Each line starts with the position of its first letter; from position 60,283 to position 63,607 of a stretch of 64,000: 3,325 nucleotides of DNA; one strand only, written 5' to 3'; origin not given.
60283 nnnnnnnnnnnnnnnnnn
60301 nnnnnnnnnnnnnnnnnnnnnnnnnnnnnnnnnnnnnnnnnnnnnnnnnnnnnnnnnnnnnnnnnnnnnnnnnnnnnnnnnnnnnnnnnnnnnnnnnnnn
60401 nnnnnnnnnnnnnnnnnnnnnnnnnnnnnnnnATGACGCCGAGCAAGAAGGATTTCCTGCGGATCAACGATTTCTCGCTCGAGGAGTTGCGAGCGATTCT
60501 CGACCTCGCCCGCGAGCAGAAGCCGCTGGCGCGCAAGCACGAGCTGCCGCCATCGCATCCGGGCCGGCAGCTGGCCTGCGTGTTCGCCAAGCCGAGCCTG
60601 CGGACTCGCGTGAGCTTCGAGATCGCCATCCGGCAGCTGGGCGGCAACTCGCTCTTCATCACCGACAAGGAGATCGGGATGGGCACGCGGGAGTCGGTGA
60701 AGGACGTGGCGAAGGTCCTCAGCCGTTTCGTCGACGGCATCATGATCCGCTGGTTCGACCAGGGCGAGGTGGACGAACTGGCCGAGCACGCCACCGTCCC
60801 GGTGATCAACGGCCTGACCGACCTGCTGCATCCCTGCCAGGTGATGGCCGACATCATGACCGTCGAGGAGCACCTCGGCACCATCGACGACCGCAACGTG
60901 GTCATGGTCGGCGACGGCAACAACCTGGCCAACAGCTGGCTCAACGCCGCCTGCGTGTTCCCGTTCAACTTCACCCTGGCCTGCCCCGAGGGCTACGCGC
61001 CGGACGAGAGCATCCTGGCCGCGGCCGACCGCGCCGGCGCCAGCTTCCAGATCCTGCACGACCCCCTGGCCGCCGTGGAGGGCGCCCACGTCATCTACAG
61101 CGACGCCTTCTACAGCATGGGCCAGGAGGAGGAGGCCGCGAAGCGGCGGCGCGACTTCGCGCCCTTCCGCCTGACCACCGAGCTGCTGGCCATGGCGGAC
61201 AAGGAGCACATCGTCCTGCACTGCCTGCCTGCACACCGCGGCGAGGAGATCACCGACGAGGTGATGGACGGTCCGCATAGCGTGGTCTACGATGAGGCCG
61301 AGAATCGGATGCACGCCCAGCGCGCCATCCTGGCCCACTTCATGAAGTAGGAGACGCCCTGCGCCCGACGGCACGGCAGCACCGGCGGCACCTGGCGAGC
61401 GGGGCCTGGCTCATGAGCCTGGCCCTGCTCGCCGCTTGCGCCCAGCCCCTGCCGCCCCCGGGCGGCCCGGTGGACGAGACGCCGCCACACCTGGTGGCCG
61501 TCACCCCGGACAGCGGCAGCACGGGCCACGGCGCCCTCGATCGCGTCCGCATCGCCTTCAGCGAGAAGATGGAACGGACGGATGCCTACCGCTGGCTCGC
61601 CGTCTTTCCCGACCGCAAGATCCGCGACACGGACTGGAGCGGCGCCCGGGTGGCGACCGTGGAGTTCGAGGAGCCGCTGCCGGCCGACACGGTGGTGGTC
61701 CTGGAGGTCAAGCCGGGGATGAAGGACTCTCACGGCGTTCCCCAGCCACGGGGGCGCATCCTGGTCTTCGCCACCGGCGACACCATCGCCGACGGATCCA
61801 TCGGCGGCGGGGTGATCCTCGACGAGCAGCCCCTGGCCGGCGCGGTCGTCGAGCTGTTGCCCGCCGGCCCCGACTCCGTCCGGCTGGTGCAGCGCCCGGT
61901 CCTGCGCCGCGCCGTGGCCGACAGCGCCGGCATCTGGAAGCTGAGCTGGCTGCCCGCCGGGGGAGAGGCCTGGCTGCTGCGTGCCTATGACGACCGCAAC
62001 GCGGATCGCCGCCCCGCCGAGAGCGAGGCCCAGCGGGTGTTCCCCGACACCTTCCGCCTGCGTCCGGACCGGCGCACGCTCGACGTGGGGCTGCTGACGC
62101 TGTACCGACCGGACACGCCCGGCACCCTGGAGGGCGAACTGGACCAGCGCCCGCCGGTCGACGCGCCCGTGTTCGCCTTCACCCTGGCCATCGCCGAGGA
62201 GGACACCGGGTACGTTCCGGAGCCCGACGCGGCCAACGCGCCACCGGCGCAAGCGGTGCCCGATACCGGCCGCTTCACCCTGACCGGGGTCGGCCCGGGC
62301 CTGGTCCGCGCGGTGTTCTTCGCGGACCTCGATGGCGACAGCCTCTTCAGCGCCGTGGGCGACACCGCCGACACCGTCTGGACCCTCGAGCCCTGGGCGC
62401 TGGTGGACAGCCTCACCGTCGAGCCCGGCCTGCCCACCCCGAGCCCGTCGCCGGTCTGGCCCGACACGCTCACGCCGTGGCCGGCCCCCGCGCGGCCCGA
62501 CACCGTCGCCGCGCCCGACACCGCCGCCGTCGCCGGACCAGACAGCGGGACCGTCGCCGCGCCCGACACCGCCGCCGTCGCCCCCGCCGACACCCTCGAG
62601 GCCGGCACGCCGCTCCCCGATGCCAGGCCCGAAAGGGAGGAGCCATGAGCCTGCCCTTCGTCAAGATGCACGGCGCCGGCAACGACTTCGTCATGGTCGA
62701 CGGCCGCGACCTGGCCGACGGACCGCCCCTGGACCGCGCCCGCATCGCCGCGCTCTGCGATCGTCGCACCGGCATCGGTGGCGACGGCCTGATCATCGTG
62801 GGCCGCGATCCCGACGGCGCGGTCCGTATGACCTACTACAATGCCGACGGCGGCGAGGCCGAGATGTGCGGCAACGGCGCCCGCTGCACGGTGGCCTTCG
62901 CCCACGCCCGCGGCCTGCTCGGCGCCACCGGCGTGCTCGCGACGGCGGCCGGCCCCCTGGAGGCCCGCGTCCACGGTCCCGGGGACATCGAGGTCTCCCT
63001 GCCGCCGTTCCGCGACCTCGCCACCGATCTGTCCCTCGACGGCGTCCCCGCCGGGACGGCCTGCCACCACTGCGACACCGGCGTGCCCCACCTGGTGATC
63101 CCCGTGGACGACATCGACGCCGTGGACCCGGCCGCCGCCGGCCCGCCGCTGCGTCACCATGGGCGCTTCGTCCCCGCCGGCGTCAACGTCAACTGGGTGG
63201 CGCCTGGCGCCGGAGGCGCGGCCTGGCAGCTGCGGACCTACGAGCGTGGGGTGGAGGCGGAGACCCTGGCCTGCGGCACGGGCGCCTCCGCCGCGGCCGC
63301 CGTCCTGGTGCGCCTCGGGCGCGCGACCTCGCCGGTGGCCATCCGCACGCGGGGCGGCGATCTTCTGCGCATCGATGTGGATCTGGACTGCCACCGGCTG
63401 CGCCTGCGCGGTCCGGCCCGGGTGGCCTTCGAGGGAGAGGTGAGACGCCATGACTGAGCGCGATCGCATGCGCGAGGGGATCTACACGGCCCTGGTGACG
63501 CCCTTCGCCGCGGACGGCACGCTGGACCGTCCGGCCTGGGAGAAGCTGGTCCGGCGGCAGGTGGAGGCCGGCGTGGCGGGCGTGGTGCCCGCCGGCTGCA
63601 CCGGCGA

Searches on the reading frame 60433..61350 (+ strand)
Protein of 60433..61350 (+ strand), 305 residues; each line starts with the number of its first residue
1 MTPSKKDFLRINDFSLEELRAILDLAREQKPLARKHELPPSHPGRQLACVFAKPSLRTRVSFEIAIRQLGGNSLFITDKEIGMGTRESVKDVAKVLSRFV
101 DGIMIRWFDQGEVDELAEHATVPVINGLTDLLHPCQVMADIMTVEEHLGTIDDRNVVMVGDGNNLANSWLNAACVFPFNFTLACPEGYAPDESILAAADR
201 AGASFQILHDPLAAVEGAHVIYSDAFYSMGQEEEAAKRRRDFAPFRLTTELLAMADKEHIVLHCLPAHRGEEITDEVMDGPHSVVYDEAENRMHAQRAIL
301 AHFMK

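Call 12: search_protein_families(library=ncbifam, proteins=[window:60433-61350:+])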
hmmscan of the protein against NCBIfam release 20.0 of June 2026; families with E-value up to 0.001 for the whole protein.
window:60433-61350:+ (305 aa): 16 families
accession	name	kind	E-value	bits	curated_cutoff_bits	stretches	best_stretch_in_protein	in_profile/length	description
NF001986.0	PRK00779.1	subfamily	9.6e-124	412.5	306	1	4-304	4-304/307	ornithine carbamoyltransferase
TIGR00658.1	orni_carb_tr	equivalog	6.3e-107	357.2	280.85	1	6-304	1-303/304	ornithine carbamoyltransferase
NF011380.0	PRK14805.1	equivalog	3e-87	292.5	421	1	6-304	2-300/302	ornithine carbamoyltransferase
TIGR04384.1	putr_carbamoyl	exception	1.6e-84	283.9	500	1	7-304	1-307/330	putrescine carbamoyltransferase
NF003286.0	PRK04284.1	subfamily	2.2e-67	227.6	515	2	5-268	6-277/332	ornithine carbamoyltransferase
NF003384.0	PRK04523.1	equivalog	9.4e-55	186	288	1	5-303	3-332/336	N-acetylornithine carbamoyltransferase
NF009213.0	PRK12562.1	subfamily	2.9e-54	184.7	559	1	5-300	6-328/334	ornithine carbamoyltransferase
NF002470.0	PRK01713.1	equivalog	1.8e-46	159.1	545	1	8-269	10-279/334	ornithine carbamoyltransferase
NF002032.1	PRK00856.1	equivalog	1.9e-43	148.8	263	1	6-303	1-296/297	aspartate carbamoyltransferase catalytic subunit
TIGR00670.1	asp_carb_tr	equivalog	5e-41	140.8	236.95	1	6-304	1-303/304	aspartate carbamoyltransferase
NF011379.0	PRK14804.1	equivalog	4.8e-38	131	373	1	7-302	8-307/311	ornithine carbamoyltransferase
NF006046.0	PRK08192.1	equivalog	6.8e-30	104.5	512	1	7-301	8-314/339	aspartate carbamoyltransferase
NF008853.0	PRK11891.1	equivalog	2.4e-28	98.9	560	1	4-303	87-397/430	aspartate carbamoyltransferase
NF010387.0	PRK13814.1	equivalog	4.4e-15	55.4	660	1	44-304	45-303/310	aspartate carbamoyltransferase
NF005538.0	PRK07200.1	equivalog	2.9e-12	46.3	453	1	5-226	21-272/396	knotted carbamoyltransferase YgeW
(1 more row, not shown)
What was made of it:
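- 60433..61350 (+): argF (ornithine carbamoyltransferase). NCBIfam NF001986, E = 9.6e-124 (call 12).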

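Call 57: find_homologous_proteins(query=window:60433-61350:+, max_evalue=1e-120)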
Query window:60433-61350:+ (305 aa): 205 proteins with E <= 1e-120 among 8000 candidates; the best 120 are listed.
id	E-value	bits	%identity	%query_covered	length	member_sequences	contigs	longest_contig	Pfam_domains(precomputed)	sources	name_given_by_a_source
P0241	1.2e-202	690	100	100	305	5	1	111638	PF00185.31,PF02729.27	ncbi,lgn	-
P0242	1.0e-184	631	92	100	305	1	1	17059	PF00185.31,PF02729.27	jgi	-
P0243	1.0e-181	621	90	100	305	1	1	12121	PF00185.31,PF02729.27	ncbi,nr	ncbi:ornithine carbamoyltransferase [bacterium]|nr:ornithine carbamoyltransferase [bacterium]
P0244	8.7e-180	615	90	100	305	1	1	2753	PF00185.31,PF02729.27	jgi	jgi:ornithine carbamoyltransferase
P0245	2.7e-179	613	88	100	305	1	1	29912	PF00185.31,PF02729.27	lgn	-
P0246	6.8e-179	612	89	100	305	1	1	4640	PF00185.31,PF02729.27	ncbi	-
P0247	5.0e-177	606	89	100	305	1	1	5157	PF00185.31,PF02729.27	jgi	-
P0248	8.5e-177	605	88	100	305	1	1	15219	PF00185.31,PF02729.27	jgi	jgi:ornithine carbamoyltransferase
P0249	3.0e-176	603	88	99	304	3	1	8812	PF00185.31,PF02729.27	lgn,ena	-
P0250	3.2e-176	603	88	100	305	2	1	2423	PF00185.31,PF02729.27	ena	-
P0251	9.8e-176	601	88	100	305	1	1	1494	PF00185.31,PF02729.27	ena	-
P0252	1.9e-175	600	88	100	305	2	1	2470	PF00185.31,PF02729.27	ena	-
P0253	1.9e-175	600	87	100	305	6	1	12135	PF00185.31,PF02729.27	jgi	-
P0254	3.5e-175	600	89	98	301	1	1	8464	PF00185.31,PF02729.27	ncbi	-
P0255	1.5e-174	598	86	100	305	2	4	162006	PF00185.31,PF02729.27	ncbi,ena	-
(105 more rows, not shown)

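Call 58: find_encoding_contigs(protein=P0246, flank=10000, max_places=3)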
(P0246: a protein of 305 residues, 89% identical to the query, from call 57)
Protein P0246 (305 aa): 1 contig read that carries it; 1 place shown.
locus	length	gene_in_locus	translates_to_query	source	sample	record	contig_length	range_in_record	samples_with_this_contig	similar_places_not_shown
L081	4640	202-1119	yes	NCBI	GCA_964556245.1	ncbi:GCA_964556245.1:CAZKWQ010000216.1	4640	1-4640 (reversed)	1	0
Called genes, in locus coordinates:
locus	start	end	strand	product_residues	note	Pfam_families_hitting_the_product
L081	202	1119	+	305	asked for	PF02729:OTCace_N, PF00185:OTCace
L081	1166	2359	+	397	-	-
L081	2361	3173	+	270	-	PF01678:DAP_epimerase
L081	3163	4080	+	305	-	PF00701:DHDPS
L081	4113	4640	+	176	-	?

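Call 71: list_cluster_members(proteins=[P0241, P0121])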
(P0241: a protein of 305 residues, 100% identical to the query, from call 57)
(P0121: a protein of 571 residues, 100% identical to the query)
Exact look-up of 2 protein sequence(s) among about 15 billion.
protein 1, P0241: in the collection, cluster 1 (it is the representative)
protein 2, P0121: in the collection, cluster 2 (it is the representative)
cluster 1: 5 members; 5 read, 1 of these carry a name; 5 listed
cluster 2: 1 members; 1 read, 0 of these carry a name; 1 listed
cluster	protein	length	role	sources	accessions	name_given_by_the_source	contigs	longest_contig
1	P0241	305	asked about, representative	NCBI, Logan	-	-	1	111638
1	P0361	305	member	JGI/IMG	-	ornithine carbamoyltransferase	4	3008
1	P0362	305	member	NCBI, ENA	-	-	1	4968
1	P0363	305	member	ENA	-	-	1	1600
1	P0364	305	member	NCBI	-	-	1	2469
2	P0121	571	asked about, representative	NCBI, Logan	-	-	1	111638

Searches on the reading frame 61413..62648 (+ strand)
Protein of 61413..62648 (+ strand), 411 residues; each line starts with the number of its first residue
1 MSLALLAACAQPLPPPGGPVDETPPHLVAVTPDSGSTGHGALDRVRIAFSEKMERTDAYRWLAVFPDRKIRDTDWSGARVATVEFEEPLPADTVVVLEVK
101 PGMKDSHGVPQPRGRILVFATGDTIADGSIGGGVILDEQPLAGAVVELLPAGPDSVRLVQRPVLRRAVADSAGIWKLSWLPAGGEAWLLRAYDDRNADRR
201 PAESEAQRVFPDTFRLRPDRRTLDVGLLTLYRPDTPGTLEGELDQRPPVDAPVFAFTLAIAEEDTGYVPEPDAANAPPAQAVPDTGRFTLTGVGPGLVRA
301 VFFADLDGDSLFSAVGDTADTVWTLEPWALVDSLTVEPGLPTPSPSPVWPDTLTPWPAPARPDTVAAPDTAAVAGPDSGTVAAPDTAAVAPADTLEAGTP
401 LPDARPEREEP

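Call 12: search_protein_families(library=ncbifam, proteins=[window:61413-62648:+])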
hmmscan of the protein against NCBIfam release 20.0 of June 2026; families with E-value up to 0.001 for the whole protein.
window:61413-62648:+ (411 aa): 0 families

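Call 39: search_protein_families(library=pfam, proteins=[window:61413-62648:+])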
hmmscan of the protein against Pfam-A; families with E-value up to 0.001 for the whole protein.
window:61413-62648:+ (411 aa): 1 family
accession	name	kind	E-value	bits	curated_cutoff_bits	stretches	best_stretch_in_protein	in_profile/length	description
PF13205.12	Big_5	-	4.4e-09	37.4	23.6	1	21-109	1-93/105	Bacterial Ig-like domain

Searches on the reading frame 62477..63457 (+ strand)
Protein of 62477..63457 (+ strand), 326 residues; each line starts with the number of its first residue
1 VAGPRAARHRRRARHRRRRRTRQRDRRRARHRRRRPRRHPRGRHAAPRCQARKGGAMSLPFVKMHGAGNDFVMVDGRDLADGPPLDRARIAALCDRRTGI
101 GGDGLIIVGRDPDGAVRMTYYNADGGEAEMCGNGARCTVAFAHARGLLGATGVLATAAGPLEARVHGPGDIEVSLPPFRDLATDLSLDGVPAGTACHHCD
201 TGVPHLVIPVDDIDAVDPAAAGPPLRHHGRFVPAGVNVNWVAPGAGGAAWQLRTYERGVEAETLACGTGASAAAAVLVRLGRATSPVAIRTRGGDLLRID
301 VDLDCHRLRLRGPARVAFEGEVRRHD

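Call 81: search_protein_families(library=pfam, max_evalue=0.00001, proteins=[window:62477-63457:+])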
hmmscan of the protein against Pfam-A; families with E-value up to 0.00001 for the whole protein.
window:62477-63457:+ (326 aa): 1 family
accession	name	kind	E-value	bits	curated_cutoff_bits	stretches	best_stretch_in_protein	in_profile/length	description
PF01678.24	DAP_epimerase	-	1e-45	155.1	34.7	2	61-170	1-109/121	Diaminopimelate epimerase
